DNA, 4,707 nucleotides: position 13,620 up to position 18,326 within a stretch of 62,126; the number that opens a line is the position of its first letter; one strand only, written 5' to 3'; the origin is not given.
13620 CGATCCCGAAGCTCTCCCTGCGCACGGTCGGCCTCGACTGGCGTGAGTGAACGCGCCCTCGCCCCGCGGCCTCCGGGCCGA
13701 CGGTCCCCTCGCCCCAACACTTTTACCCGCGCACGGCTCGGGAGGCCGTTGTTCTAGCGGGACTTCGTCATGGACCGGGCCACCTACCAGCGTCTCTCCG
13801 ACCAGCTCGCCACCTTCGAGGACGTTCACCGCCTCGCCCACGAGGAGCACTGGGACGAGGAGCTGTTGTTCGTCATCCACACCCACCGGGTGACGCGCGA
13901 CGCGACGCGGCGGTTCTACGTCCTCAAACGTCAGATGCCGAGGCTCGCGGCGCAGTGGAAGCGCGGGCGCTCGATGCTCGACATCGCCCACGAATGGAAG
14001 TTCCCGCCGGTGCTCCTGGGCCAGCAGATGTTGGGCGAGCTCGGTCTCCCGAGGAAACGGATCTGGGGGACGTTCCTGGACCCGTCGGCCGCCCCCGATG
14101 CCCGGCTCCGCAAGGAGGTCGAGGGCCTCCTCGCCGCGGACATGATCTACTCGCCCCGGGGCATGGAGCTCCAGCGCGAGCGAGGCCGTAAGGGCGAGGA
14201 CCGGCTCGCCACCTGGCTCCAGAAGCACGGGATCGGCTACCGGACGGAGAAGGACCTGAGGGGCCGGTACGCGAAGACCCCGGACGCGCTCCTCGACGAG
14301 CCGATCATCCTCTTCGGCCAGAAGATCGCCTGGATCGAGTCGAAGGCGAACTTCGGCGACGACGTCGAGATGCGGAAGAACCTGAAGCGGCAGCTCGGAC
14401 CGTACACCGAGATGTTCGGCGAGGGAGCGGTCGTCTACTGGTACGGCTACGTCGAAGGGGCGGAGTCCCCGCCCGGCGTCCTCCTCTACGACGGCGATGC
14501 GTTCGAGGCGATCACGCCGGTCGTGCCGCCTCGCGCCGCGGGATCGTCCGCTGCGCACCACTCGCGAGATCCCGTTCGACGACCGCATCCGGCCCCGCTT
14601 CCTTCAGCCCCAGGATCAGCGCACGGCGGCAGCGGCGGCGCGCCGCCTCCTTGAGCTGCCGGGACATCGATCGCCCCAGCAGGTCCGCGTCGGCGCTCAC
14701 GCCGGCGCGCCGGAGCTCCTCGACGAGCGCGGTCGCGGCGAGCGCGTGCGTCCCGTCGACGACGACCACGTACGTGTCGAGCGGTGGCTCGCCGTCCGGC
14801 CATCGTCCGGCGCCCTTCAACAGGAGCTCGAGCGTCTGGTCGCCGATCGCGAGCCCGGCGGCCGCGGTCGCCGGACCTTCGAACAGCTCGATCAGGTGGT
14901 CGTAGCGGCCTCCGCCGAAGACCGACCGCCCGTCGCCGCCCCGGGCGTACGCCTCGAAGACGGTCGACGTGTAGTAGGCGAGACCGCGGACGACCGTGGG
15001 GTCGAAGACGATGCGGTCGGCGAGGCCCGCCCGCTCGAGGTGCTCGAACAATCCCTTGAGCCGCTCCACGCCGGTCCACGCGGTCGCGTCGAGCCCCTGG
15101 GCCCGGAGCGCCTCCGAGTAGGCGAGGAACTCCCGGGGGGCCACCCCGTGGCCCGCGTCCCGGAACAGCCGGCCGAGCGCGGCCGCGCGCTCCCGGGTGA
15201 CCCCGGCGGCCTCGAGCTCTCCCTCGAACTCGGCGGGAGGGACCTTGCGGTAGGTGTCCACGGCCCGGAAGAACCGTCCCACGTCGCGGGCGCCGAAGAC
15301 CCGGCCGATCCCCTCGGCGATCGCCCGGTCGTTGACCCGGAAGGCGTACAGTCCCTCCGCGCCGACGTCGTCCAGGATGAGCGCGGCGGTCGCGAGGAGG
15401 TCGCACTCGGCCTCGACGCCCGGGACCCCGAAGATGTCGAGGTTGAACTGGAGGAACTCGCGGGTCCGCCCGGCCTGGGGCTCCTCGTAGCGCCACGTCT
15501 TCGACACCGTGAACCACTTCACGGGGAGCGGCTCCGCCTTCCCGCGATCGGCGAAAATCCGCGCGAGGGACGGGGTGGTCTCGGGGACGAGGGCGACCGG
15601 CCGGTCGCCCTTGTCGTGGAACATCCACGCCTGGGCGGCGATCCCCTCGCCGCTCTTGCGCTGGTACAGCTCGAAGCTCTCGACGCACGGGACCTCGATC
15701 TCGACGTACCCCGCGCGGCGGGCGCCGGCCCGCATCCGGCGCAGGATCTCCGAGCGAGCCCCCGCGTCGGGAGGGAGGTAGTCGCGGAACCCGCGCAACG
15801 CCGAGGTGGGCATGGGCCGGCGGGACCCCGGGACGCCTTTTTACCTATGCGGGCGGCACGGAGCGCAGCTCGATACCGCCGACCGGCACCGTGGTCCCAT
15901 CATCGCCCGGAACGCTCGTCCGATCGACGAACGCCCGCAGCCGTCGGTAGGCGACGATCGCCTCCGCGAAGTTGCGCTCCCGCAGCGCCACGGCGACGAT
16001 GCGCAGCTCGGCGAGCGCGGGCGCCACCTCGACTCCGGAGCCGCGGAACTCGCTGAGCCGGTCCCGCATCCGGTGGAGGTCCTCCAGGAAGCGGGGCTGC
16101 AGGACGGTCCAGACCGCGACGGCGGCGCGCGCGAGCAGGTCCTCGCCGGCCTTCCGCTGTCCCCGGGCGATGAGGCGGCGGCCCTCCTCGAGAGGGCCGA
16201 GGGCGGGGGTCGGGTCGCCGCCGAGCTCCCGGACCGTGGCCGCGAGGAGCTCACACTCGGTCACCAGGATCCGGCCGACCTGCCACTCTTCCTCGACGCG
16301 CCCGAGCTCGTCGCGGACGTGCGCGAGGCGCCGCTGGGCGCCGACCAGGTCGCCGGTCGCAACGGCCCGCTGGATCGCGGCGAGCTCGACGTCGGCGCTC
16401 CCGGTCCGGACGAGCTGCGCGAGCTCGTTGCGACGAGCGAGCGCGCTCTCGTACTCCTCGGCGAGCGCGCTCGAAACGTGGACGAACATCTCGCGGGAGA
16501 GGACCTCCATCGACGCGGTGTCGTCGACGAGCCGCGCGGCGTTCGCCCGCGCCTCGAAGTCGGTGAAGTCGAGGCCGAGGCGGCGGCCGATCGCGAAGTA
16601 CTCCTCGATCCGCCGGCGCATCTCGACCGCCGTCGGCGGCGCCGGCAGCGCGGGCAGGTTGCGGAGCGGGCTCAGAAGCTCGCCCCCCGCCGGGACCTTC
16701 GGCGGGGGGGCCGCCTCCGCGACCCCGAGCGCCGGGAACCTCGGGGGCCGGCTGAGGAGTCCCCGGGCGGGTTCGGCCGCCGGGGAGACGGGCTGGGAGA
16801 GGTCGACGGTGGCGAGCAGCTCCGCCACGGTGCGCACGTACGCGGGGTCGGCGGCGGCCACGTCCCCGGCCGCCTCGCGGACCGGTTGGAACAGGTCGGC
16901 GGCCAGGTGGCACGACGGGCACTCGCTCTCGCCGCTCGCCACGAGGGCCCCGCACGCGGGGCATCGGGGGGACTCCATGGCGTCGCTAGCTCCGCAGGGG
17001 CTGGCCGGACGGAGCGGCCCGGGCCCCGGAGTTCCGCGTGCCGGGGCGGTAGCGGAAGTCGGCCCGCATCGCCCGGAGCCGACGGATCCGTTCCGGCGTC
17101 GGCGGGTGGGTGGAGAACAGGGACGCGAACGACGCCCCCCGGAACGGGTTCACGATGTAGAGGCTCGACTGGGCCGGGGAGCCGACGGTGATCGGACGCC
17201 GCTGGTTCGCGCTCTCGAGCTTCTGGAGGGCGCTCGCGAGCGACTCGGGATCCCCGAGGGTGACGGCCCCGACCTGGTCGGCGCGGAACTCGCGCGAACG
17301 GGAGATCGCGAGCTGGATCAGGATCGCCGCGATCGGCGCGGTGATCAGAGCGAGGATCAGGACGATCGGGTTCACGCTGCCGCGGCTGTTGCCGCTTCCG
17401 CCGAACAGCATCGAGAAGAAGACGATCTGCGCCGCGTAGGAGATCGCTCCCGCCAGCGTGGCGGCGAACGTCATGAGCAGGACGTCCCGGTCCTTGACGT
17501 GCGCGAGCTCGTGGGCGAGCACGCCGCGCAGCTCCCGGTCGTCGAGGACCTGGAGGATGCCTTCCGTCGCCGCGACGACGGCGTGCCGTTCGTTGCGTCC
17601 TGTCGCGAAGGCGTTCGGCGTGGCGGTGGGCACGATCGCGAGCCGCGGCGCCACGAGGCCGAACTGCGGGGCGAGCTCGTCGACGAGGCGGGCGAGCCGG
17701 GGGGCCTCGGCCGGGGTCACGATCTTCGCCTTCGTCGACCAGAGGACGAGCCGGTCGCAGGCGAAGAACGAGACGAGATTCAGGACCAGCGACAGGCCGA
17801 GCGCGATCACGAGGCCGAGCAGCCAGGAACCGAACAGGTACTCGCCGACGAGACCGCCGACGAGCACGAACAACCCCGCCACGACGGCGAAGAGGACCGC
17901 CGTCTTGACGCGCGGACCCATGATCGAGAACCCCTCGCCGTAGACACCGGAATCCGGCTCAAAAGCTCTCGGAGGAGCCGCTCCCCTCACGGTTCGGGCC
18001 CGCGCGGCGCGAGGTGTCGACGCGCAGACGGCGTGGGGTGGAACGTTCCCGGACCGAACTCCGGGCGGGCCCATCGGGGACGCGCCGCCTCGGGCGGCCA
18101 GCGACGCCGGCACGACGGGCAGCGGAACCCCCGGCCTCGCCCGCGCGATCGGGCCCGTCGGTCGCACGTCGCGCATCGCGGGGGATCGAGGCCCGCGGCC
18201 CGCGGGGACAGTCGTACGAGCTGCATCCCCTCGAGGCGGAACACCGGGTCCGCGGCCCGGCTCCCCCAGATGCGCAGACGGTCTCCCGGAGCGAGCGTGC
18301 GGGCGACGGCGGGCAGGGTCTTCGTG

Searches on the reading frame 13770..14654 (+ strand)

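Call 79: search_protein_families(library=pfam, proteins=[window:13770-14654:+], max_evalue=0.001)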
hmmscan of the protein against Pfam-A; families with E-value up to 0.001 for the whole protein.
window:13770-14654:+ (294 aa): 1 family
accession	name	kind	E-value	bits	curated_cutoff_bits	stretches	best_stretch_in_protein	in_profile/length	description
PF14811.11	TPD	-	3.2e-39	134.3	27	1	110-235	2-130/138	Protein of unknown function TPD sequence-motif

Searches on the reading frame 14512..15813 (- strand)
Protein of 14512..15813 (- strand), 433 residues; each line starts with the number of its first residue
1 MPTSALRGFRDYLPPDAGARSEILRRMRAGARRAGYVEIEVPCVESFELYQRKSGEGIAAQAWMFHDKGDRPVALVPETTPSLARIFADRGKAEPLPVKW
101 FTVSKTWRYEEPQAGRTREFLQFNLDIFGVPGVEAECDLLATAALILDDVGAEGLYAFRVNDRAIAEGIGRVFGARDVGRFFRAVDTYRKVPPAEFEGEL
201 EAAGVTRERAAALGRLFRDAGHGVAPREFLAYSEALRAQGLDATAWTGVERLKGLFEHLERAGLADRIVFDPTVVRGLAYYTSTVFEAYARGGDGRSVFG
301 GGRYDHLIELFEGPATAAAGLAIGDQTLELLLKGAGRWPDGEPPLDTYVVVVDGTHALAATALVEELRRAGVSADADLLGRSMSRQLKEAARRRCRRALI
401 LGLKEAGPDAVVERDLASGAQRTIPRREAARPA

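Call 79: search_protein_families(library=pfam, proteins=[window:14512-15813:-], max_evalue=0.001)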
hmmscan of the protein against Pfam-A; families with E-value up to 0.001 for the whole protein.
window:14512-15813:- (433 aa): 3 families
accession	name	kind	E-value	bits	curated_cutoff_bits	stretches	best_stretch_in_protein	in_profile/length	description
PF13393.11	tRNA-synt_His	-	1.7e-41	142.9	25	1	8-323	1-303/308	Histidyl-tRNA synthetase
PF03129.25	HGTP_anticodon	-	3.1e-09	37.3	21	1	348-429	3-87/94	Anticodon binding domain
PF00587.30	tRNA-synt_2b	-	3.1e-08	34.3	29.3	1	65-291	3-123/179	tRNA synthetase class II core domain (G, H, P, S and T)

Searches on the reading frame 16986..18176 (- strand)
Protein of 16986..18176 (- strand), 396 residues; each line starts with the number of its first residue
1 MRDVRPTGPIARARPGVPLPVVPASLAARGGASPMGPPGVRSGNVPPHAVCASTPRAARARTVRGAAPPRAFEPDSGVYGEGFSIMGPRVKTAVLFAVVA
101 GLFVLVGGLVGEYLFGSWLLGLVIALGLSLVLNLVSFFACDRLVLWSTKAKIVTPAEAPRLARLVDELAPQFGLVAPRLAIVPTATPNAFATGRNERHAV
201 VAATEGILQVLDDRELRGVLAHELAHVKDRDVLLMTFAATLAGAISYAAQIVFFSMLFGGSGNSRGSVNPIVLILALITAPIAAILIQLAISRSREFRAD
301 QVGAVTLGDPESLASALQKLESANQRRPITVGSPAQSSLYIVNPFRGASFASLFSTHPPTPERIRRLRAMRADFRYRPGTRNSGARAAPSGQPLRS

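Call 79: search_protein_families(library=pfam, proteins=[window:16986-18176:-], max_evalue=0.001)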
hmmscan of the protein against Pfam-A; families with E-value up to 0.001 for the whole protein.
window:16986-18176:- (396 aa): 2 families
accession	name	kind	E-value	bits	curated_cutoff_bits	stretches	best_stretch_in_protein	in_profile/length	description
PF01435.24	Peptidase_M48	-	3.4e-34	118.7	20.3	1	155-370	1-185/186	Peptidase family M48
PF05569.17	Peptidase_M56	-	0.00072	19.3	31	0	206-241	183-218/296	BlaR1 peptidase M56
